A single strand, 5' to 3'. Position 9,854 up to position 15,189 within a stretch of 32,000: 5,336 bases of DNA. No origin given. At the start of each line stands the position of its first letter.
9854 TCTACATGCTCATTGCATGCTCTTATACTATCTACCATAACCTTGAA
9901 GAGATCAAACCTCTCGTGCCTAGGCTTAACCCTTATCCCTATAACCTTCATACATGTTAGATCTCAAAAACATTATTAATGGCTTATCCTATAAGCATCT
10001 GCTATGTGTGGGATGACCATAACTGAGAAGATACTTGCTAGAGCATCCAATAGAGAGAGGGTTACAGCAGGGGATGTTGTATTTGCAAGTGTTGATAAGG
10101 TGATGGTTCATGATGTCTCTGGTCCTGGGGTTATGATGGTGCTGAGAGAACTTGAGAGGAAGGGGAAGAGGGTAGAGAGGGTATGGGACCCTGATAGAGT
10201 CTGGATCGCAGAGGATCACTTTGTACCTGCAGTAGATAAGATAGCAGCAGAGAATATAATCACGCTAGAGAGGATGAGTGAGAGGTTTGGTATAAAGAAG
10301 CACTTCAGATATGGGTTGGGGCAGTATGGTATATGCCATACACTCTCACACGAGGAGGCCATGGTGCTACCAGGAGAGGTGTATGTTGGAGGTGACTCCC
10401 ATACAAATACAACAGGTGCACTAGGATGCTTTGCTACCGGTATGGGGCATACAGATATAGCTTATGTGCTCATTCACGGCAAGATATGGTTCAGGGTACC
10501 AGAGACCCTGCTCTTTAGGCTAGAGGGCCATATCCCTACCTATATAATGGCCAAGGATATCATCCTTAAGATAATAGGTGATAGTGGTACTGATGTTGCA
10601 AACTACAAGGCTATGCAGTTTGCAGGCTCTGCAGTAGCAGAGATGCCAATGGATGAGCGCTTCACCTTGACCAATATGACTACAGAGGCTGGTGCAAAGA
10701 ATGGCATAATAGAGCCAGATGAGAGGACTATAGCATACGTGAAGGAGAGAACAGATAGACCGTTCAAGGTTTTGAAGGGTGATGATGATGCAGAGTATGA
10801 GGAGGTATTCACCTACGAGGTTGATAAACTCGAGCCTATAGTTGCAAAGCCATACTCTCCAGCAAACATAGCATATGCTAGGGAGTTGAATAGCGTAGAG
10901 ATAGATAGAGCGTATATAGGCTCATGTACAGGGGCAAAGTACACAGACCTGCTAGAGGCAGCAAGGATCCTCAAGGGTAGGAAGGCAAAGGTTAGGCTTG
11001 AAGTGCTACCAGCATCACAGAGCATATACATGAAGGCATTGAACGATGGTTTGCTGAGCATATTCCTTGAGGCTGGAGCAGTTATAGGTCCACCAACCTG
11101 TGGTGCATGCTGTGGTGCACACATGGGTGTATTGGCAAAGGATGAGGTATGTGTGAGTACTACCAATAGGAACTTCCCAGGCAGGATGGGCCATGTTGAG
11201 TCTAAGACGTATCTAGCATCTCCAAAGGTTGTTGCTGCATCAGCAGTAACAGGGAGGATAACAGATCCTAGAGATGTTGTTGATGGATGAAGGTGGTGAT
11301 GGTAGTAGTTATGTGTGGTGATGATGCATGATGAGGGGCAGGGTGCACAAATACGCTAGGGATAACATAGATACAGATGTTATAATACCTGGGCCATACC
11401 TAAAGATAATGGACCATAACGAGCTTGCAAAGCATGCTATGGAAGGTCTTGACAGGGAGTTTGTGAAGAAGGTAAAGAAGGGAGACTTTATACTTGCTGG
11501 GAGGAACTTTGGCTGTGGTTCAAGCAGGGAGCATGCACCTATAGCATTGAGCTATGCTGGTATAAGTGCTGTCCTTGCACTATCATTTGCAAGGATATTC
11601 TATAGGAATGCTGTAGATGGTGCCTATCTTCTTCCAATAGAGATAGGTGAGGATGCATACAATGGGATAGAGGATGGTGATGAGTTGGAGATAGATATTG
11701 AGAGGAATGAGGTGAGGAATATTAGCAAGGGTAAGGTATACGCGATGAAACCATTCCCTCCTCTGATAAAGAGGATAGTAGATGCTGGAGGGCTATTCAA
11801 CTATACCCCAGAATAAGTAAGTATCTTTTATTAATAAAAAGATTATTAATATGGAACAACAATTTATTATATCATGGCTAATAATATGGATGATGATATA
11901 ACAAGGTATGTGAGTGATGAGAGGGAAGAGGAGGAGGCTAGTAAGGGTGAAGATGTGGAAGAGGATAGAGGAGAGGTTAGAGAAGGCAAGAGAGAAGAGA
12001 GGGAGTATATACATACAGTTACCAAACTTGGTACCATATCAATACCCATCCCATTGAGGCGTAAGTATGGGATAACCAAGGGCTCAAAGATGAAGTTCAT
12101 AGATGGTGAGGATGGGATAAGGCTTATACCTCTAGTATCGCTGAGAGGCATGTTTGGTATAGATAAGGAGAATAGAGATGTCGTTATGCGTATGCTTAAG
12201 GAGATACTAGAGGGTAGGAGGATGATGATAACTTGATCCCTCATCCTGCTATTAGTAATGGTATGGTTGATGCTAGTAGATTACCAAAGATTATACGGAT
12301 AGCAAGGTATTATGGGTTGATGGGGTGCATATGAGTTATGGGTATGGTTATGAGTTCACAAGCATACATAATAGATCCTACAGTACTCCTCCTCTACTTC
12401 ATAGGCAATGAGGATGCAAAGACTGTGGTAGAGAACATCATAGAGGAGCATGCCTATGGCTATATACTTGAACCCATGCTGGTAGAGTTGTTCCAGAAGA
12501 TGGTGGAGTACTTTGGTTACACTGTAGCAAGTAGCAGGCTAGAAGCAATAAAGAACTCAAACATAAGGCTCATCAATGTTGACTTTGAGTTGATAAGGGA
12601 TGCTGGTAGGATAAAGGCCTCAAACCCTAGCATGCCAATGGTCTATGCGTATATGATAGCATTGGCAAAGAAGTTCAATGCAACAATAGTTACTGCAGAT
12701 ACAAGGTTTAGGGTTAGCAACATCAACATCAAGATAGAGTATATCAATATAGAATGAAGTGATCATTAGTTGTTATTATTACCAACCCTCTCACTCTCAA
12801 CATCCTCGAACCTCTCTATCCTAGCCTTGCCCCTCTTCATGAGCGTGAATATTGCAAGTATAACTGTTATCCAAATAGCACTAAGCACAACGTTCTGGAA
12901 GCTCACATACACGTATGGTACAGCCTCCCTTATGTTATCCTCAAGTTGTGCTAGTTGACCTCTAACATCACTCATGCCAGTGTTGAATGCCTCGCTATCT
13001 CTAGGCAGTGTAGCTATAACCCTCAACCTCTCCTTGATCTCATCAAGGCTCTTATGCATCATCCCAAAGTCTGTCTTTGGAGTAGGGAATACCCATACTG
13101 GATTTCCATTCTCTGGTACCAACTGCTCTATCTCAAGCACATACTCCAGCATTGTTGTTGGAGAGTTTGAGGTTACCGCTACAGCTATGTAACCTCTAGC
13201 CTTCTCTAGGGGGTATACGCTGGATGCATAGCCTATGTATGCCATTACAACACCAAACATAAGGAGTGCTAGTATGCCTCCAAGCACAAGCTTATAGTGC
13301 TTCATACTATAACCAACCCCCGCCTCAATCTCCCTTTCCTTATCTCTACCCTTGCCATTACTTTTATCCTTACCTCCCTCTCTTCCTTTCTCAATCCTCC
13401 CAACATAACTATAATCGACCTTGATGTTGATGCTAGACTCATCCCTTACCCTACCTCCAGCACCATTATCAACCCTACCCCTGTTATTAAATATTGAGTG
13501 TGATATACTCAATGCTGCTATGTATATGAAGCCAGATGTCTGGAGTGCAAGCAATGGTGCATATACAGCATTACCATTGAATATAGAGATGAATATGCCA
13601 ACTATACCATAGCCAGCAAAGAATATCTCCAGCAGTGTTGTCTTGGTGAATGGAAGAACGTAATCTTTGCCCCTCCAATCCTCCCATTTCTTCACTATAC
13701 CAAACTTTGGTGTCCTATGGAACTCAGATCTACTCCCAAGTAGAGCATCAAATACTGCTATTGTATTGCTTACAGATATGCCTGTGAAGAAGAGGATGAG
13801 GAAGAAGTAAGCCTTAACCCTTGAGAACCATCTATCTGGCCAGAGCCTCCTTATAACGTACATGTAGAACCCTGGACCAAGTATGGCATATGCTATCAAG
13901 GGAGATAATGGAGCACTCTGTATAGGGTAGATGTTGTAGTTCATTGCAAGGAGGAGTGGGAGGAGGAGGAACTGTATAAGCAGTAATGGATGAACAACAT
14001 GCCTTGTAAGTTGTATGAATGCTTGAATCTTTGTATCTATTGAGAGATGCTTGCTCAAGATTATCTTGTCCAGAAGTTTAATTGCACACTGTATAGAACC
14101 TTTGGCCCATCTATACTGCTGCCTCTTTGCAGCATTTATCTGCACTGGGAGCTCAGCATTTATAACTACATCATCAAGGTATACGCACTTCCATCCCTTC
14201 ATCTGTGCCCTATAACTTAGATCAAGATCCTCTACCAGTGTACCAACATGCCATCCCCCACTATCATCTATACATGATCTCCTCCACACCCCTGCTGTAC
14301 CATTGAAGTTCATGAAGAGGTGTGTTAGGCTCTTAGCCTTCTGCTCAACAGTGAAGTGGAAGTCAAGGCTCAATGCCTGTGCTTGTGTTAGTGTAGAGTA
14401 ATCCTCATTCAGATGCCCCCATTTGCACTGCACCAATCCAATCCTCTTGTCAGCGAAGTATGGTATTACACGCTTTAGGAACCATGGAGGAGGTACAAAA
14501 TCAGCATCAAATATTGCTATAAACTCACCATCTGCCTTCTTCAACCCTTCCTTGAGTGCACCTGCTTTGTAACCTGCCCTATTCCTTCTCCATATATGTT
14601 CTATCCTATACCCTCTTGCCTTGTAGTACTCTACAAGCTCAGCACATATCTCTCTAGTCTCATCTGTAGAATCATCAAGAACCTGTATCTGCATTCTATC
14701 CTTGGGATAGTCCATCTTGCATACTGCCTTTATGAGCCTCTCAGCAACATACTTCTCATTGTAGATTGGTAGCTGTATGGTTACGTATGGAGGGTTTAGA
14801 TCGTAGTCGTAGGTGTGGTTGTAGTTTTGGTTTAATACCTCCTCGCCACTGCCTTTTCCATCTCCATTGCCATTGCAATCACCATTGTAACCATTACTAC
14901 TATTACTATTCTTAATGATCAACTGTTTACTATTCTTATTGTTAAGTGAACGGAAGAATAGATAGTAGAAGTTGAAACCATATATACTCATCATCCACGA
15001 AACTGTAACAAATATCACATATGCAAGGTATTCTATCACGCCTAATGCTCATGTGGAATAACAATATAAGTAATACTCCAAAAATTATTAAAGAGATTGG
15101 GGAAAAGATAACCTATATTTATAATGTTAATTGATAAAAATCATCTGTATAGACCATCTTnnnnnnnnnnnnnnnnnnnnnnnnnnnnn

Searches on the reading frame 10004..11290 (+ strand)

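Call 15: search_protein_families(library=pfam, proteins=[window:10004-11290:+], max_evalue=0.001)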
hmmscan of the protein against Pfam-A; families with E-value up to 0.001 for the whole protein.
window:10004-11290:+ (428 aa): 1 family
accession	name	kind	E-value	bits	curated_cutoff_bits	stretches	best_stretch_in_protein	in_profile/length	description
PF00330.25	Aconitase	-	1.1e-93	315.2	28.7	2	8-288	1-299/463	Aconitase family (aconitate hydratase)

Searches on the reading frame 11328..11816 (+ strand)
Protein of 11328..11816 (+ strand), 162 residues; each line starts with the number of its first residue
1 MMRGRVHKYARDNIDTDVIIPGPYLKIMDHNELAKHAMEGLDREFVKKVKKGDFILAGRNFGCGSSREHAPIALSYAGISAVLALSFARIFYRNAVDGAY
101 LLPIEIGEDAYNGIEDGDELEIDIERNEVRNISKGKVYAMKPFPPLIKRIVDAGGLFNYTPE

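Call 15: search_protein_families(library=pfam, proteins=[window:11328-11816:+], max_evalue=0.001)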
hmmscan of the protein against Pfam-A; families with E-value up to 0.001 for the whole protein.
window:11328-11816:+ (162 aa): 1 family
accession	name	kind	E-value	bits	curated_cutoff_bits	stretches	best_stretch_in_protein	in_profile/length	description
PF00694.25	Aconitase_C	-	2.8e-20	73.4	22.8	1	42-106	64-128/131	Aconitase C-terminal domain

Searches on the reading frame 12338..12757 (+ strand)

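Call 15: search_protein_families(library=pfam, proteins=[window:12338-12757:+], max_evalue=0.001)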
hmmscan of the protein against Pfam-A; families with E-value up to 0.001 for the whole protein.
window:12338-12757:+ (139 aa): 1 family
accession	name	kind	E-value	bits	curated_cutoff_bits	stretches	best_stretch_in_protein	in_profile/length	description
PF01850.27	PIN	-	6.9e-07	30.3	23.6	1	11-125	2-115/120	PIN domain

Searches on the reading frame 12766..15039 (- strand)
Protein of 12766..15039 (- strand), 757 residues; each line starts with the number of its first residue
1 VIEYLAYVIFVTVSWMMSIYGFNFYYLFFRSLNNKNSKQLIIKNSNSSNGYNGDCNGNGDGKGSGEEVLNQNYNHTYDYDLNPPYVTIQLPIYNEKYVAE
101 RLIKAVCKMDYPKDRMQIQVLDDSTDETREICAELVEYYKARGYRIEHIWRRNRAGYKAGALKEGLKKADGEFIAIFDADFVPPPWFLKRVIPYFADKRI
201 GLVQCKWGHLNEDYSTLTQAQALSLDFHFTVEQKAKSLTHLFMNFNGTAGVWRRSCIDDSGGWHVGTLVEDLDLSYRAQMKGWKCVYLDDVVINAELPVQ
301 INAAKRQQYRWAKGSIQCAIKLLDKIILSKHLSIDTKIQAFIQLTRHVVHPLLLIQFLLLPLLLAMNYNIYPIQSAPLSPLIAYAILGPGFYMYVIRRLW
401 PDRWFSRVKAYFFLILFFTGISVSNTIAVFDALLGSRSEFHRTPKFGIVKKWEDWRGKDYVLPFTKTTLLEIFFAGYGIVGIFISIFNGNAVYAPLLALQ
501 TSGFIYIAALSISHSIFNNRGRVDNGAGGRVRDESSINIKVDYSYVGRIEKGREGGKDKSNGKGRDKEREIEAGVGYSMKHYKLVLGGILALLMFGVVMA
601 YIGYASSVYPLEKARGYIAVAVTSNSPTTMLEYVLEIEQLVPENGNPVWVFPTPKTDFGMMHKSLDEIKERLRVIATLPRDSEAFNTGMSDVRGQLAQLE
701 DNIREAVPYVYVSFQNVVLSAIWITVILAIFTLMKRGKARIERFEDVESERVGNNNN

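Call 15: search_protein_families(library=pfam, proteins=[window:12766-15039:-], max_evalue=0.001)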
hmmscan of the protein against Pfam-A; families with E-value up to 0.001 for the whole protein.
window:12766-15039:- (757 aa): 5 families
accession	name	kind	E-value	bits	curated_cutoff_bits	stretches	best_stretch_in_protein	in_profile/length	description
PF13641.12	Glyco_tranf_2_3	-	2.4e-25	90.3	27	1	84-314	2-230/230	Glycosyltransferase like family 2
PF13632.12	Glyco_trans_2_3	-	2.9e-21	76.6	27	1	174-387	2-188/198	Glycosyl transferase family group 2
PF00535.33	Glycos_transf_2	-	5.4e-21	75.7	23.3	1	89-254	3-162/168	Glycosyl transferase family 2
PF13506.12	Glyco_transf_21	-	3.3e-08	33.6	21.7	1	155-313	15-174/174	Glycosyl transferase family 21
PF03552.20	Cellulose_synt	-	0.00019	20.6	24.7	1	262-363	416-520/722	Cellulose synthase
